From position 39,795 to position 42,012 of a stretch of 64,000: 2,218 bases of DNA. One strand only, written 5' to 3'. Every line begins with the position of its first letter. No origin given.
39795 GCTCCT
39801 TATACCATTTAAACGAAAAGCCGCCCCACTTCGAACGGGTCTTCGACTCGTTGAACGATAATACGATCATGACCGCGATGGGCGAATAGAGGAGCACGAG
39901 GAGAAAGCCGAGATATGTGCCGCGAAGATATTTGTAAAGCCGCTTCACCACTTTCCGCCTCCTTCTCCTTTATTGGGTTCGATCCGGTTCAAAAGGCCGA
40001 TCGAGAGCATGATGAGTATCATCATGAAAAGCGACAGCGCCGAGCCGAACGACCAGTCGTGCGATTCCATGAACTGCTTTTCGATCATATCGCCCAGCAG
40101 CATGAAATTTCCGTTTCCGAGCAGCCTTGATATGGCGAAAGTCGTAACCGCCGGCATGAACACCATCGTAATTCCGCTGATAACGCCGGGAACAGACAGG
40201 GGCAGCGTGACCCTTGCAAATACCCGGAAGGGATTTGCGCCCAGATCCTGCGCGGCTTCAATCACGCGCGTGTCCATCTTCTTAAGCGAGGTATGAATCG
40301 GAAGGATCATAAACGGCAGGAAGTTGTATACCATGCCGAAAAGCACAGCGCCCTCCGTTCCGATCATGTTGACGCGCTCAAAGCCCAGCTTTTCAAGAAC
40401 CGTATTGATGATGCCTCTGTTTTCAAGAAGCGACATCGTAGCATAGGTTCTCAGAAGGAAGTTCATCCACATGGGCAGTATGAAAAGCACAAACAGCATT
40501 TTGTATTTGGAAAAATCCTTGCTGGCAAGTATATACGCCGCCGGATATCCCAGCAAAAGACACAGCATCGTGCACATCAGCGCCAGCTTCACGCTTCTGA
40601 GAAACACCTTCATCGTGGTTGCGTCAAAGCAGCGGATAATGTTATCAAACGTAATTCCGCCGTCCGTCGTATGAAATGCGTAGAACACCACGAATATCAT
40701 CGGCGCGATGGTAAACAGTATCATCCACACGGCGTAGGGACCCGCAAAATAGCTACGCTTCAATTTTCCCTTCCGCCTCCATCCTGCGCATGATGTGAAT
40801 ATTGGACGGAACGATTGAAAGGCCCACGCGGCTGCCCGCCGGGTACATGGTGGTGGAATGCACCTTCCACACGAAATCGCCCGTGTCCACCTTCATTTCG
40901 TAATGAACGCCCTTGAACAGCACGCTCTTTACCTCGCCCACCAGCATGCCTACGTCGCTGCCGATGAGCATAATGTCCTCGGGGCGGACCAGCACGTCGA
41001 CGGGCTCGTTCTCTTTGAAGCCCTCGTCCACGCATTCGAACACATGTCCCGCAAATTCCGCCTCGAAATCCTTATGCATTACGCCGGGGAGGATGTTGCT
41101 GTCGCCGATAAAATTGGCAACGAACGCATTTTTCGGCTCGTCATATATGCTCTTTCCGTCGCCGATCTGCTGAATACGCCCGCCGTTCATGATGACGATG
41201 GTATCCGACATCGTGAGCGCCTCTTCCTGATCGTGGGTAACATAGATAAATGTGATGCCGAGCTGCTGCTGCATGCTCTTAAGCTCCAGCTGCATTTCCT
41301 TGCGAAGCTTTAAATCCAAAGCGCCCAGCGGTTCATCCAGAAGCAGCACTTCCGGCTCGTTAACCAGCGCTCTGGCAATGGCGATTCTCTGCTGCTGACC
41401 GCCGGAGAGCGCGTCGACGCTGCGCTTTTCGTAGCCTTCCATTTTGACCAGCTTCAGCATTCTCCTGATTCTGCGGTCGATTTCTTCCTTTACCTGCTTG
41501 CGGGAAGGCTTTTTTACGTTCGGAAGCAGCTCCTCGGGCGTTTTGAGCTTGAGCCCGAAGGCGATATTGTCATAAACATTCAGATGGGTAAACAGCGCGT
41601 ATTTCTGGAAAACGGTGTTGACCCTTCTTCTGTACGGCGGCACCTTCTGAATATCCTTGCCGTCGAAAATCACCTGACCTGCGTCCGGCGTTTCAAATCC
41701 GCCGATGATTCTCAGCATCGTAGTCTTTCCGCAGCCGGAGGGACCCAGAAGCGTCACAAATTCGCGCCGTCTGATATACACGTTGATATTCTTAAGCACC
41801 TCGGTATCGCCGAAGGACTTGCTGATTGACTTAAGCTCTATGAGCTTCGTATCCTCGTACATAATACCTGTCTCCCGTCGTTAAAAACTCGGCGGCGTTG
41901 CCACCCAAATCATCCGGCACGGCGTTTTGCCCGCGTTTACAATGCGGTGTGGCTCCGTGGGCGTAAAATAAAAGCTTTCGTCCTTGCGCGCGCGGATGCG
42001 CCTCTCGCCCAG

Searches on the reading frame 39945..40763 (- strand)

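Call 16: search_protein_families(library=pfam, proteins=[window:39945-40763:-], max_evalue=0.01)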
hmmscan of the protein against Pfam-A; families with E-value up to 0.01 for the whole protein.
window:39945-40763:- (272 aa): 1 family
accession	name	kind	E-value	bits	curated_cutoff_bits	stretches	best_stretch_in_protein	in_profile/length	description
PF00528.27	BPD_transp_1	-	5.4e-13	49.5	26.4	1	72-261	1-178/184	Binding-protein-dependent transport system inner membrane component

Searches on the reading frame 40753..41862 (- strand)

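Call 16: search_protein_families(library=pfam, proteins=[window:40753-41862:-], max_evalue=0.01)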
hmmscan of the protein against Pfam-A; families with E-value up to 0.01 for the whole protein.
window:40753-41862:- (369 aa): 8 families
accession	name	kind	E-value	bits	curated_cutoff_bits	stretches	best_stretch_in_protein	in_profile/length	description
PF00005.33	ABC_tran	-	4.8e-37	128.1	25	1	23-179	1-136/137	ABC transporter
PF08402.16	TOBE_2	-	1.1e-05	25.9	21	1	290-357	1-75/76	TOBE domain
PF13304.12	AAA_21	-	4.4e-05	24.1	27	0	113-212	195-300/304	AAA domain, putative AbiEii toxin, Type IV TA system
PF02463.25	SMC_N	-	0.0025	17.7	40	0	33-223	24-210/220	RecF/RecN/SMC N terminal domain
PF20720.3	nSTAND3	-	0.003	17.7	27.2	0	19-52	3-36/155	Novel STAND NTPase 3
PF13401.12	AAA_22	-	0.0032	18.2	27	0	32-128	4-79/130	AAA domain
PF02562.22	PhoH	-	0.0035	17.3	27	0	29-49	15-35/205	PhoH-like protein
PF09818.15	ABC_ATPase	-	0.0067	15.9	23.2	0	147-228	153-232/283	P-loop domain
